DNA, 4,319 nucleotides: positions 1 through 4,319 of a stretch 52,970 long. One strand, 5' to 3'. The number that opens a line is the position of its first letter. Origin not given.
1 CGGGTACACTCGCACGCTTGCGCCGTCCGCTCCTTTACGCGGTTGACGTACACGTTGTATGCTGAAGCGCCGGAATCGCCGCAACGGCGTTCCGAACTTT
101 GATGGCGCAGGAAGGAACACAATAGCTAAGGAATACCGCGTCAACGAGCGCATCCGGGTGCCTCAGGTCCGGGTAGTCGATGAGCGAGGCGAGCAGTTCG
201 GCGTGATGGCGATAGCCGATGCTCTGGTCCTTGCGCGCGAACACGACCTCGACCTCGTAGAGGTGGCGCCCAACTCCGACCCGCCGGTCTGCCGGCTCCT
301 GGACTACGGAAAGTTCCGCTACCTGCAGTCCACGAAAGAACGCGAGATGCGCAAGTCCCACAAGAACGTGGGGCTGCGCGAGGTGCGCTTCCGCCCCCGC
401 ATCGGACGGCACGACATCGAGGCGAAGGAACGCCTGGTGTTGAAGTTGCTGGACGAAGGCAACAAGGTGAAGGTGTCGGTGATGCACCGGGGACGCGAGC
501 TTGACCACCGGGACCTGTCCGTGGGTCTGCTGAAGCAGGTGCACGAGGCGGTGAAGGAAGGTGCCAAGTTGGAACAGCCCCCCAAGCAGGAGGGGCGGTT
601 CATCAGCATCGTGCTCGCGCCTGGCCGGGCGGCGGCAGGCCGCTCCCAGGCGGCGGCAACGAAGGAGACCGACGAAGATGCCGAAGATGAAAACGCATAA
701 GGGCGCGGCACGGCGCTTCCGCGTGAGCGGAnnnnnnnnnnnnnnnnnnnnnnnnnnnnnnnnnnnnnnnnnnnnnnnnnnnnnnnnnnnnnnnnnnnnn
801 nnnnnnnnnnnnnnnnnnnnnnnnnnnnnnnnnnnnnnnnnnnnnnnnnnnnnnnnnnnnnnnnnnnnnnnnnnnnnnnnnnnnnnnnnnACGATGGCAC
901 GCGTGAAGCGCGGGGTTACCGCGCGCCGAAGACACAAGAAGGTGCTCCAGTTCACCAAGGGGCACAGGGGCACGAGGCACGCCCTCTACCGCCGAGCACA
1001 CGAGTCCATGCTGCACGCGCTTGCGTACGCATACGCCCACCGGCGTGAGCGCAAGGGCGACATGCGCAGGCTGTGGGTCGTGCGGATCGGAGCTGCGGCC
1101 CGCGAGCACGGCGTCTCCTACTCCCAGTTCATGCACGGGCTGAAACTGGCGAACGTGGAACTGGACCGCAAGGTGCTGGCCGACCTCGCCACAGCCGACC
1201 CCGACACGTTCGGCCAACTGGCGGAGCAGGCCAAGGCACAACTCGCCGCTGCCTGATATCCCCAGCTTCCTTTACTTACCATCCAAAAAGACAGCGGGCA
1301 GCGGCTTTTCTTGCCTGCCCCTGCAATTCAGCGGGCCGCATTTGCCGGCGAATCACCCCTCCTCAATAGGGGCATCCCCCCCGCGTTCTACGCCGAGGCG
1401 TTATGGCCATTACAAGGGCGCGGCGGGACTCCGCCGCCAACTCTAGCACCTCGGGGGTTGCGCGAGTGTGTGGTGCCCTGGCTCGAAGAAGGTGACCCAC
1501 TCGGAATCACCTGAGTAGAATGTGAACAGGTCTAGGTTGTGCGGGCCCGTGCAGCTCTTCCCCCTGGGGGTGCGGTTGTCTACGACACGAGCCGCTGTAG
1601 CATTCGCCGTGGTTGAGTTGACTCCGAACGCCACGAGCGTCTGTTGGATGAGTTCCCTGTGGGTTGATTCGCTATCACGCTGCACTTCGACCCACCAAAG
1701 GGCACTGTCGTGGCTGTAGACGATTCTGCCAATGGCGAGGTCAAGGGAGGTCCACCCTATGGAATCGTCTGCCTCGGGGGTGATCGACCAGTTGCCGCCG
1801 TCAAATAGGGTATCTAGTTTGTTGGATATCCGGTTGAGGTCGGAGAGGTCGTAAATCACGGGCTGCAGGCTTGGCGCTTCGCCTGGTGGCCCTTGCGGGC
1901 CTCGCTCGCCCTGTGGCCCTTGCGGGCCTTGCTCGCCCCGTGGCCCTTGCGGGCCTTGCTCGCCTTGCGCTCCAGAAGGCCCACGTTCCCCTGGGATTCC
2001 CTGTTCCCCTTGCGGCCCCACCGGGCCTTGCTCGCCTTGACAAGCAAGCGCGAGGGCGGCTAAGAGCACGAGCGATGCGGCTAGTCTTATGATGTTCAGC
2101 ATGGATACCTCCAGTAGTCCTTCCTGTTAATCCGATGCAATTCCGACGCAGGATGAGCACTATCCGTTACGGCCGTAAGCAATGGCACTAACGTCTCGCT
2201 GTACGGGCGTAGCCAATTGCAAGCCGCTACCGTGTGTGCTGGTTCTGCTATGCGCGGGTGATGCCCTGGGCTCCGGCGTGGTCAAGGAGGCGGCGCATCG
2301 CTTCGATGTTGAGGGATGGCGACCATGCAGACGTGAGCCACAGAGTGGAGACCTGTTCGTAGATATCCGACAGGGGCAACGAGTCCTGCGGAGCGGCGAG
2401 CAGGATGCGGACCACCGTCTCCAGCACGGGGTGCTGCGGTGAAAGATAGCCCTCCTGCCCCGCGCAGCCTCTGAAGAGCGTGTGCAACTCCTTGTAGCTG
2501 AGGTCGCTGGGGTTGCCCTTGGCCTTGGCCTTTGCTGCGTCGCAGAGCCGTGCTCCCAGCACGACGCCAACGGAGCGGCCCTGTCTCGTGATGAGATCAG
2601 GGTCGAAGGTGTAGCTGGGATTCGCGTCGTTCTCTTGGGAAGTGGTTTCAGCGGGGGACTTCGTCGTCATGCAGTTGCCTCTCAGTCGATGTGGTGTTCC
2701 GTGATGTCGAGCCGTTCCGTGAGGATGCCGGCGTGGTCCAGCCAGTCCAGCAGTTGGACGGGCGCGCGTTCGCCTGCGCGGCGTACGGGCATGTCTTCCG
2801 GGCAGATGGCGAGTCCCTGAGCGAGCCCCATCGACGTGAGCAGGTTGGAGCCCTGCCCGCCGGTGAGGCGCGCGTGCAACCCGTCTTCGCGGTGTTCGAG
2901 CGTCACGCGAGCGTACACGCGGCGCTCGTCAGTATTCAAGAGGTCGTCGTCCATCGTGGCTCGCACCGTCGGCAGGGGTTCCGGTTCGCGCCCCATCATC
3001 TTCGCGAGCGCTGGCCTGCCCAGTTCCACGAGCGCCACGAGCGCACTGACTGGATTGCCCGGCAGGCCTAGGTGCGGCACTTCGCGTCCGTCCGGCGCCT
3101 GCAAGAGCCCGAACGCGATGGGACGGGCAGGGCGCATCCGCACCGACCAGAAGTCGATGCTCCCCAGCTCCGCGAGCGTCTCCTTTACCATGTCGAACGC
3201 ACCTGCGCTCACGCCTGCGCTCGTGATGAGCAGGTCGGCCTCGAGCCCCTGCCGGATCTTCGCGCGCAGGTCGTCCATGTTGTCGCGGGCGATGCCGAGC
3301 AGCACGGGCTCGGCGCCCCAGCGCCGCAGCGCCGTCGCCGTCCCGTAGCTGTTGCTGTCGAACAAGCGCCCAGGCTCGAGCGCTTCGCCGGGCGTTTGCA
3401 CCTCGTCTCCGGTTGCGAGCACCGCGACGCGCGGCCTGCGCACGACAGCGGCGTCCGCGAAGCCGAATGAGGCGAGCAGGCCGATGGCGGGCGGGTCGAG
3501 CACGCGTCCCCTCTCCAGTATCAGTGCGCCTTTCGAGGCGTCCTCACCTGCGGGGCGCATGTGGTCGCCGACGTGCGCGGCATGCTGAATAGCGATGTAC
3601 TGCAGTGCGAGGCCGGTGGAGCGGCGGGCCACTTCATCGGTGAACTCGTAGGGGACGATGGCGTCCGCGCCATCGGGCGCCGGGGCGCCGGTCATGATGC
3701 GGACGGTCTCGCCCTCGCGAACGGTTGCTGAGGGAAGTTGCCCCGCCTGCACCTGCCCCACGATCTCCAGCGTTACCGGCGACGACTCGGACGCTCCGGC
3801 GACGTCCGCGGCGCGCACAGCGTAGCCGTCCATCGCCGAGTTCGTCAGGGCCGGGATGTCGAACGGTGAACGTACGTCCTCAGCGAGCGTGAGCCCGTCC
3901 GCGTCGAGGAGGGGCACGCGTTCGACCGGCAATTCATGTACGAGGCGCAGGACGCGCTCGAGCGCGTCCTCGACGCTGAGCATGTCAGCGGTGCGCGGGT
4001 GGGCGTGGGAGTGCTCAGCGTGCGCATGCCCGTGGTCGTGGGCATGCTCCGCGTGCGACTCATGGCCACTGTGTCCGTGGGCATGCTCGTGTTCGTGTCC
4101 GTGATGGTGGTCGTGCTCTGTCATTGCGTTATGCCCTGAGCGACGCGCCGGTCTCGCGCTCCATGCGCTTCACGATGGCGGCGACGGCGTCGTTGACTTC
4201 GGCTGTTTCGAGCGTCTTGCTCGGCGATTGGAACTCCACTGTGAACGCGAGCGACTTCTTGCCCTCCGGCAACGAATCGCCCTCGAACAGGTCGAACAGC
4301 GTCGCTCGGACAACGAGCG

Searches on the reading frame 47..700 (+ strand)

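Call 6: search_protein_families(library=pfam, proteins=[window:47-700:+])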
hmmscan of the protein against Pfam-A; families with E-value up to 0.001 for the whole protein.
window:47-700:+ (217 aa): 2 families
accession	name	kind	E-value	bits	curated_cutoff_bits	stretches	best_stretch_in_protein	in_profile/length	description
PF05198.21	IF3_N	-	4.1e-31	107.4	26.9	1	32-101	1-70/70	Translation initiation factor IF-3, N-terminal domain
PF00707.27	IF3_C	-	5.3e-25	87.6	34.8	1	110-192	3-85/86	Translation initiation factor IF-3, C-terminal domain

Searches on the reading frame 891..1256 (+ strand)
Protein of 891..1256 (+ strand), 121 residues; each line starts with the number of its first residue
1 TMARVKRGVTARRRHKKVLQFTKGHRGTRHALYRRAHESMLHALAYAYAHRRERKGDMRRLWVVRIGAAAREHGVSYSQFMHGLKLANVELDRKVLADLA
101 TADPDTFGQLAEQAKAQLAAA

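Call 6: search_protein_families(library=pfam, proteins=[window:891-1256:+])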
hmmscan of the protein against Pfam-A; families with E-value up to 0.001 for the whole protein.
window:891-1256:+ (121 aa): 1 family
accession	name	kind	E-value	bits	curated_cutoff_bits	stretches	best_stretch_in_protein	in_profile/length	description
PF00453.23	Ribosomal_L20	-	1.1e-43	148.2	30.8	1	4-110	1-107/107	Ribosomal protein L20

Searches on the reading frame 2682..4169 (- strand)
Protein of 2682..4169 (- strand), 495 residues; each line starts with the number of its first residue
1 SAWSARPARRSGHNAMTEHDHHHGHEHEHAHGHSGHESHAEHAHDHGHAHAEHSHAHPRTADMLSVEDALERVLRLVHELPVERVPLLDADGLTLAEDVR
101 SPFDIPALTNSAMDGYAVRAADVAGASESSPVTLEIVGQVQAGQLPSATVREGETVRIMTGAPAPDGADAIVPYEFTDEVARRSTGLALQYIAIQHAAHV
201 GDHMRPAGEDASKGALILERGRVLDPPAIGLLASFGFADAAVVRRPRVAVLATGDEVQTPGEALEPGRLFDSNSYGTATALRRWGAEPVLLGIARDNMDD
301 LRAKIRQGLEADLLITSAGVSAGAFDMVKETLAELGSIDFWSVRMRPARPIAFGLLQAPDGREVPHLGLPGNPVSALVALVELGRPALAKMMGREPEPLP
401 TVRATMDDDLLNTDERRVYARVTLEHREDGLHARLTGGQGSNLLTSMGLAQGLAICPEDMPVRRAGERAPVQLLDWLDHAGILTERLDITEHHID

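Call 6: search_protein_families(library=pfam, proteins=[window:2682-4169:-])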
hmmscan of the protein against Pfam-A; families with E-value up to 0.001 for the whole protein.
window:2682-4169:- (495 aa): 3 families
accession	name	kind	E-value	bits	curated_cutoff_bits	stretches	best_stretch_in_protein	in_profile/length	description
PF03453.22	MoeA_N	-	2.3e-47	161.1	30.8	1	64-236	1-160/160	MoeA N-terminal region (domain I and II)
PF00994.29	MoCF_biosynth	-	4.8e-24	85.1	26.6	1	249-389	1-143/144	Probable molybdopterin binding domain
PF03454.20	MoeA_C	-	3.5e-12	46.8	22.1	1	404-474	2-72/72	MoeA C-terminal region (domain IV)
